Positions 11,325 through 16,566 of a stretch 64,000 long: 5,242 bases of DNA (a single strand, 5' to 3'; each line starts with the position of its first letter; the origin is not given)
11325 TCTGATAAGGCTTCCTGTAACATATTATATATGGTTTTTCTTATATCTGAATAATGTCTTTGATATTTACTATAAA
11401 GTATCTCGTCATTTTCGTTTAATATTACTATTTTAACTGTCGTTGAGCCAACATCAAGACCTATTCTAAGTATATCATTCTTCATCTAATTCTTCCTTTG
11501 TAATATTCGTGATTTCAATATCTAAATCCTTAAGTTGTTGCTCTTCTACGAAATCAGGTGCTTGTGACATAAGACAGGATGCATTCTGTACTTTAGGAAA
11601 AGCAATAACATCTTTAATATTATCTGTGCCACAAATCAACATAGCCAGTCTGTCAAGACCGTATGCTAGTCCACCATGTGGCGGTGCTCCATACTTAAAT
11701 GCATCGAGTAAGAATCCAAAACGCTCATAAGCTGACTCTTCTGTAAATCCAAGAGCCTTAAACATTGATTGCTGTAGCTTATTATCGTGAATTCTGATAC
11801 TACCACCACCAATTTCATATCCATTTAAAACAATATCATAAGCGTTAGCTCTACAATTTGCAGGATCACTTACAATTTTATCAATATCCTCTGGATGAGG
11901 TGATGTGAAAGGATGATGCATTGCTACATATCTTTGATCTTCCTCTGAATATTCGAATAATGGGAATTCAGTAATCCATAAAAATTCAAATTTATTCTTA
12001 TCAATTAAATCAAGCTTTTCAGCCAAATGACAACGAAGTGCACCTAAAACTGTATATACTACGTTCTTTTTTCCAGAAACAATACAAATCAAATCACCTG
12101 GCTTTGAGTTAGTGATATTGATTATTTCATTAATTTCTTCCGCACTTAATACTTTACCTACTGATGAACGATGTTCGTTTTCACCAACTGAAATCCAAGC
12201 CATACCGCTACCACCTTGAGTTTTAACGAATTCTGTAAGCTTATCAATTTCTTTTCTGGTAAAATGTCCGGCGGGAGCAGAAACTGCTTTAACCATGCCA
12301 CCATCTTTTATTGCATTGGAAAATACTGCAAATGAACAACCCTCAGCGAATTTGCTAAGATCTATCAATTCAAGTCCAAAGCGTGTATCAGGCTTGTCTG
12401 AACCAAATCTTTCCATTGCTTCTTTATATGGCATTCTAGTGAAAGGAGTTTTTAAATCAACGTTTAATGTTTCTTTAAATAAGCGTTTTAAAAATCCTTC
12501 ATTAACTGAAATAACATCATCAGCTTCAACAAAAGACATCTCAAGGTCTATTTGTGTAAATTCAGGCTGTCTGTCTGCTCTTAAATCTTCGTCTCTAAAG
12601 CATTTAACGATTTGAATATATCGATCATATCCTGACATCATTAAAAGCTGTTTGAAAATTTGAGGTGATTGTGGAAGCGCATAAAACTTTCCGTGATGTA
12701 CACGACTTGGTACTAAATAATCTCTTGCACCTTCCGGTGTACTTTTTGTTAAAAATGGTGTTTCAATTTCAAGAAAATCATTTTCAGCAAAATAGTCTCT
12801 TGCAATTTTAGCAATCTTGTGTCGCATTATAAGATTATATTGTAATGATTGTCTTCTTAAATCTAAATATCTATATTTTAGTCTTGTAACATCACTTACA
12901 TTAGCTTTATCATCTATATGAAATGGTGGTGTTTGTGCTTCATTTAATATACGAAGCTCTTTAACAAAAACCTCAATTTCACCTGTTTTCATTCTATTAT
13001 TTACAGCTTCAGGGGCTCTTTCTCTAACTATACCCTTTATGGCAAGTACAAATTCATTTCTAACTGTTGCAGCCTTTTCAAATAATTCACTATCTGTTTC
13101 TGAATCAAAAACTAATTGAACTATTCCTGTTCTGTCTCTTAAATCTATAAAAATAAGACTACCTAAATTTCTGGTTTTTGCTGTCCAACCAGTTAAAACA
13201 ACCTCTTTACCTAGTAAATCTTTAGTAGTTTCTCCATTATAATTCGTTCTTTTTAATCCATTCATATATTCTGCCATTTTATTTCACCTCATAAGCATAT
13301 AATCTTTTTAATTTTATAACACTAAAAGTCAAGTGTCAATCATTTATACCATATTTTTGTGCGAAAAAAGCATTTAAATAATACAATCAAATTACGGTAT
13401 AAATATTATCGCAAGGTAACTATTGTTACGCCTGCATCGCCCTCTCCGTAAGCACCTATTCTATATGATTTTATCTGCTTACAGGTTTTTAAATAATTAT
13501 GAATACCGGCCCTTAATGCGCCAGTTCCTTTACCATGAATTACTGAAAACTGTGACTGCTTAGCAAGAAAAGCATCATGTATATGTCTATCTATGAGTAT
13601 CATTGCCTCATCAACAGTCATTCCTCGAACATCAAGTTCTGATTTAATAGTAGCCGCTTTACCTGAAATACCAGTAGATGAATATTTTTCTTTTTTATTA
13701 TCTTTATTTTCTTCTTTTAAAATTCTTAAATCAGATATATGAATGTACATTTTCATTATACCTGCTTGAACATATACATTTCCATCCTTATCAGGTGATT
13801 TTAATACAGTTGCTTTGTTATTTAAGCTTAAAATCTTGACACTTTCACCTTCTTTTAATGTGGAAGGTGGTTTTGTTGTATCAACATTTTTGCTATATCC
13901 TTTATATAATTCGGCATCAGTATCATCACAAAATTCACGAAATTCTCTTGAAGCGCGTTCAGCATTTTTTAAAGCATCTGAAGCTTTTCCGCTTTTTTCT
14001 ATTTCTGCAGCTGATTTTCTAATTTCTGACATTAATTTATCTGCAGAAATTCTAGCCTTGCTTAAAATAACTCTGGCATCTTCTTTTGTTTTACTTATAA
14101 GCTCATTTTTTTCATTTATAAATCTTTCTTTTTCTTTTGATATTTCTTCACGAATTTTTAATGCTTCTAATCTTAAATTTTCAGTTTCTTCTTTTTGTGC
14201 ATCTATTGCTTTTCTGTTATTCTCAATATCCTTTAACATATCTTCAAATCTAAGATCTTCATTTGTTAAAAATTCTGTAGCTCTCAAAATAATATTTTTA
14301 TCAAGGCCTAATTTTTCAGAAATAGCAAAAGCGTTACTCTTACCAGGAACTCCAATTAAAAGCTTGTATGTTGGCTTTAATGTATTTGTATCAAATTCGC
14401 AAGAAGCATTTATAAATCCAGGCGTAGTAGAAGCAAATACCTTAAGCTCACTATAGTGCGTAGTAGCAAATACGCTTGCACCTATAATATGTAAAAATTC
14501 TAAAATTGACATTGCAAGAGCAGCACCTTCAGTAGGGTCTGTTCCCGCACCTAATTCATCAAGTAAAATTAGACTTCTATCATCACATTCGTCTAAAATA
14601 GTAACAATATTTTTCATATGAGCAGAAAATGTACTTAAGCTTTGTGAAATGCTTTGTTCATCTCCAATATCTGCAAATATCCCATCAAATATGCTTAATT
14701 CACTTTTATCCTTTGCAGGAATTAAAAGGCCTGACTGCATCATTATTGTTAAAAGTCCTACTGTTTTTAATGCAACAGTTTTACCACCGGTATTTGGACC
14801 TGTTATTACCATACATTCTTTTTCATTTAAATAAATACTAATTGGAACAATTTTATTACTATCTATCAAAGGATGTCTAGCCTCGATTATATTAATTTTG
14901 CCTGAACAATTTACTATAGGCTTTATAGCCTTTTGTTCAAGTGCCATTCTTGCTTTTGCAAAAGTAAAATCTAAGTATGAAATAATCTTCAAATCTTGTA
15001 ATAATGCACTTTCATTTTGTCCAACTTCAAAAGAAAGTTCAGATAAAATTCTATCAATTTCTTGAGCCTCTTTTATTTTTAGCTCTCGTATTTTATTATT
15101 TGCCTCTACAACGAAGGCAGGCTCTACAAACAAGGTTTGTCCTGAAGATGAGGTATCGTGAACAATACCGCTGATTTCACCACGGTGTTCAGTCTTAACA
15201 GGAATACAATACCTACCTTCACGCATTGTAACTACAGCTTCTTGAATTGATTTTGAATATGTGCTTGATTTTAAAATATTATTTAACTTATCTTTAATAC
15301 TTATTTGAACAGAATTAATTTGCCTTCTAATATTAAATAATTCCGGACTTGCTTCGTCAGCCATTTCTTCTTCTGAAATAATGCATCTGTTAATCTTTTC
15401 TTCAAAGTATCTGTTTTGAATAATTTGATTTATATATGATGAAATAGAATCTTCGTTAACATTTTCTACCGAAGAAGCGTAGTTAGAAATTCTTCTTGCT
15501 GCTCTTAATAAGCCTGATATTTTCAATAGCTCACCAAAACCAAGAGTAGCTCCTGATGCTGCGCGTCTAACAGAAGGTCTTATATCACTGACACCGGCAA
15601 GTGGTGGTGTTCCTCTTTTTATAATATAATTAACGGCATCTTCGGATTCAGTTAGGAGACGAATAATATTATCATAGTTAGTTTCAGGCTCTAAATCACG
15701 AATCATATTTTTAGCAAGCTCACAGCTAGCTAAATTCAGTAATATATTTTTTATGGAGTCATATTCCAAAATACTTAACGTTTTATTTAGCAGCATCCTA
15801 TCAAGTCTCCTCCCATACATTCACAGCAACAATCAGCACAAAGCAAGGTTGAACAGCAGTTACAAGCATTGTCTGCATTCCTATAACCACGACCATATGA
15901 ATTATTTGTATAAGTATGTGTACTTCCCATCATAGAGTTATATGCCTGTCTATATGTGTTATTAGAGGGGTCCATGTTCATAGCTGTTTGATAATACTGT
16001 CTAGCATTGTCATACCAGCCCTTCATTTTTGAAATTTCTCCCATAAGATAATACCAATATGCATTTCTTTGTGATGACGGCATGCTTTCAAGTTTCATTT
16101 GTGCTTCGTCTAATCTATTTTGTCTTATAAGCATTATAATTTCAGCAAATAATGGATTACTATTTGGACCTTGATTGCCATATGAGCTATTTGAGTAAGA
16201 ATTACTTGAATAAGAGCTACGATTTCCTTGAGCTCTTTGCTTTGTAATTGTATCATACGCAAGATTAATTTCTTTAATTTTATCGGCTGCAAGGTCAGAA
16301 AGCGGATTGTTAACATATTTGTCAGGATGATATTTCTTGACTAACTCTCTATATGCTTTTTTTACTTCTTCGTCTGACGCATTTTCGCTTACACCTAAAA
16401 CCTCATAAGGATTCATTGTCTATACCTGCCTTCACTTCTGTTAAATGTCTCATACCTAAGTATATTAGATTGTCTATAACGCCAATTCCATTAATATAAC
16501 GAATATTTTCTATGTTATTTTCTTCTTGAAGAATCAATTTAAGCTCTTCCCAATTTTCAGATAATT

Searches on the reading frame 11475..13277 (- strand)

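Call 26: search_protein_families(library=pfam, proteins=[window:11475-13277:-], max_evalue=0.0001)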
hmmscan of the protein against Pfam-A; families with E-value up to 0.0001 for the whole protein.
window:11475-13277:- (600 aa): 4 families
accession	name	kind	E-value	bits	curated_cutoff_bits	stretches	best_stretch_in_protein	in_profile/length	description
PF00152.25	tRNA-synt_2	-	2.2e-126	421.5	25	1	131-563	4-307/308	tRNA synthetases class II (D, K and N)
PF02938.19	GAD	-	4.9e-21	75.2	23.4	1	319-411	1-95/95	GAD domain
PF01336.31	tRNA_anti-codon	-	9.1e-15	54.8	27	1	26-111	1-75/75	OB-fold nucleic acid binding domain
PF01409.25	tRNA-synt_2d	-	3.8e-06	27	19.8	0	219-285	104-170/246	tRNA synthetases class II core domain (F)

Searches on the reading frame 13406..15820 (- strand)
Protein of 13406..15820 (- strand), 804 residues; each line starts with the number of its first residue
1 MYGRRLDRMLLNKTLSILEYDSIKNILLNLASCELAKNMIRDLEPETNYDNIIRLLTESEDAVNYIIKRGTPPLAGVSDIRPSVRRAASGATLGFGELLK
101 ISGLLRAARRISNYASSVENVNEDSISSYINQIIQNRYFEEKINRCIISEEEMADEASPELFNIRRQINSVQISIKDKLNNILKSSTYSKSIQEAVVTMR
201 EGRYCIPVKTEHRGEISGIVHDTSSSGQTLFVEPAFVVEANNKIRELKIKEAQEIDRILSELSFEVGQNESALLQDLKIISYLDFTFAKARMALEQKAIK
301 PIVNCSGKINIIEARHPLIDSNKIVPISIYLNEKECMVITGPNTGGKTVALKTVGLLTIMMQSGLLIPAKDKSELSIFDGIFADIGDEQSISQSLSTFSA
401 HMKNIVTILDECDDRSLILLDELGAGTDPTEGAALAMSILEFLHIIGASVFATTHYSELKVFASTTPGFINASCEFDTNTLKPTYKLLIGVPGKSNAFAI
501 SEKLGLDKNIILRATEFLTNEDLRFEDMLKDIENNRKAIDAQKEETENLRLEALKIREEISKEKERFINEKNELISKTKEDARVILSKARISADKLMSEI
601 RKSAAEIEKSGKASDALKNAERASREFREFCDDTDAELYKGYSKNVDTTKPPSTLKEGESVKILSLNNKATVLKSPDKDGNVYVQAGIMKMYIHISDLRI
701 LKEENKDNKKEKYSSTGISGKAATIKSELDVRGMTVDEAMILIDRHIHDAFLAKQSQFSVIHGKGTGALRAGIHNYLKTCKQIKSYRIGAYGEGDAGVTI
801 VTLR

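Call 26: search_protein_families(library=pfam, proteins=[window:13406-15820:-], max_evalue=0.0001)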
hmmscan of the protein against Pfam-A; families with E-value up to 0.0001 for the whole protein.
window:13406-15820:- (804 aa): 3 families
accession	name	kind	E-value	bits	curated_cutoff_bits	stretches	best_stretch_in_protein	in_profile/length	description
PF00488.27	MutS_V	-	8.1e-37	127.5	30.2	1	337-519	1-185/188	MutS domain V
PF01713.27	Smr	-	1.3e-23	83.3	25.7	1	729-804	1-77/77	Smr domain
PF20297.4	MSSS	-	2.3e-12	46.8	26.8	1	657-698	1-42/42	MutS2 and Smr-associated SH3 domain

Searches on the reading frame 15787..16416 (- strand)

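Call 26: search_protein_families(library=pfam, proteins=[window:15787-16416:-], max_evalue=0.0001)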
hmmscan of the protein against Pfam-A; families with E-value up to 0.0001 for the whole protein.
window:15787-16416:- (209 aa): 2 families
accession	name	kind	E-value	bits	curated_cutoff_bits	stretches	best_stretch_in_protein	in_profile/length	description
PF00226.36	DnaJ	-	1.5e-17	63.9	27.8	1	2-60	1-56/63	DnaJ domain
PF07719.23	TPR_2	-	5.9e-05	23.3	27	0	119-152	1-34/34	Tetratricopeptide repeat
